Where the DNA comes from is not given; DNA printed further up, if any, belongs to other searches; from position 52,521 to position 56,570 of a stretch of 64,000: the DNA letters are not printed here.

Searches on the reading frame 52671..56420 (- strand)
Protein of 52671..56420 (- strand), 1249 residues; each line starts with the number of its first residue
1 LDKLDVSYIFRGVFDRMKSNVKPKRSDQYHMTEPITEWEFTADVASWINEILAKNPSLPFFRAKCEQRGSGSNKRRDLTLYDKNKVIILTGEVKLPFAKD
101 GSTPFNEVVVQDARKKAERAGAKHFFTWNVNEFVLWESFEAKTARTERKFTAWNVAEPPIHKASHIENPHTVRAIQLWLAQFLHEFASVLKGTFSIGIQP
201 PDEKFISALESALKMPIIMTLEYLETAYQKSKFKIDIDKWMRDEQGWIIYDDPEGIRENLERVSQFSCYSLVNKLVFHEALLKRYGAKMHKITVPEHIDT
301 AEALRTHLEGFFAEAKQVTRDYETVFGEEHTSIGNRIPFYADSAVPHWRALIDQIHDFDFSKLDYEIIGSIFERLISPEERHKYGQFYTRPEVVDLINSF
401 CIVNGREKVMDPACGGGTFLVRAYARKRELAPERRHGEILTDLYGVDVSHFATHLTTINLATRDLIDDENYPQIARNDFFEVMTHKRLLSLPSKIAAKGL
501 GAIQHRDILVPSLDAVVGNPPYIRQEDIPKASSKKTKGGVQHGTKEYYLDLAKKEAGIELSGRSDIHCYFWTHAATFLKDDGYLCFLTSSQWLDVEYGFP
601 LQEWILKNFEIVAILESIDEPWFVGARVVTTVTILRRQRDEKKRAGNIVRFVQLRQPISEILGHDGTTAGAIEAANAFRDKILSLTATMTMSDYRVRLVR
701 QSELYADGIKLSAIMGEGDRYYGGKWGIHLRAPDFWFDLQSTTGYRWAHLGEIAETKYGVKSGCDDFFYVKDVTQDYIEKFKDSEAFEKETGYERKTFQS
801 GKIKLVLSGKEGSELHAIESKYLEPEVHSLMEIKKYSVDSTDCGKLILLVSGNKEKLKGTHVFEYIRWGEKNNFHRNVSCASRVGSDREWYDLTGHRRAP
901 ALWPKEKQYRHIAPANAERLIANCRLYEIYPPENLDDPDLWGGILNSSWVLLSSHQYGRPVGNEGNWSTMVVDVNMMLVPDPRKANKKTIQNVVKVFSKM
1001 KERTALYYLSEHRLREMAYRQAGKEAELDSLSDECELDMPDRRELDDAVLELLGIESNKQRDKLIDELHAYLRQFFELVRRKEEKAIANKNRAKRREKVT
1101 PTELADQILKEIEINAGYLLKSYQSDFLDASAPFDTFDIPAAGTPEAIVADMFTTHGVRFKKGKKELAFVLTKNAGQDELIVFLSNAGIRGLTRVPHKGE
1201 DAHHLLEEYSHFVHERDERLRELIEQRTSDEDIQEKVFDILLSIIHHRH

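Call 9: search_protein_families(library=padloc, proteins=[window:52671-56420:-], max_evalue=0.001)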
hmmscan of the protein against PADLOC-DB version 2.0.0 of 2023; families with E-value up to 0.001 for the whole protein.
window:52671-56420:- (1249 aa): 55 families (the best 25 are shown)
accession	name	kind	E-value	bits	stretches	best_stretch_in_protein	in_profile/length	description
PDLC03606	REase_MTase_IIG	-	1.6e-39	133.8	1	68-666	46-604/935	Type IIG restriction enzyme-methyltransferase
PDLC03267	MTase_II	-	7.5e-21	72.6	1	385-641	14-220/539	Type II methyltransferase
PDLC04134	mad2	-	1.5e-19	68.2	1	303-641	201-449/492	mads_2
PDLC03335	MTase_II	-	2.4e-18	64.2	1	346-642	42-309/607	Type II methyltransferase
PDLC03313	MTase_II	-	6.6e-17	59.2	1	368-650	6-264/563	Type II methyltransferase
PDLC03366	MTase_II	-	1.1e-14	52.1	1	513-658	108-243/568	Type II methyltransferase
PDLC03338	MTase_II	-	1.3e-13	48.5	1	353-638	99-351/604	Type II methyltransferase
PDLC03612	REase_MTase_IIG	-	2e-13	47.5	1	513-644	807-921/1247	Type IIG restriction enzyme-methyltransferase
PDLC03021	MTase_I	-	1.4e-12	45.2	1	334-464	112-249/491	Type I methyltransferase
PDLC03226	MTase_II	-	1.3e-11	41.8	1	407-779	45-356/579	Type II methyltransferase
PDLC03630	REase_MTase_IIG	-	1.8e-11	40.7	2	508-642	601-733/1100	Type IIG restriction enzyme-methyltransferase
PDLC03598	REase_MTase_IIG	-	9.7e-11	38.3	1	349-392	278-320/912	Type IIG restriction enzyme-methyltransferase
PDLC03301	MTase_II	-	2.6e-10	37.5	1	513-624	167-264/604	Type II methyltransferase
PDLC03604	REase_MTase_IIG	-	2.8e-10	36.9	1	512-642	534-652/1011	Type IIG restriction enzyme-methyltransferase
PDLC03222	MTase_II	-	2.9e-10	37.4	1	513-636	225-337/602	Type II methyltransferase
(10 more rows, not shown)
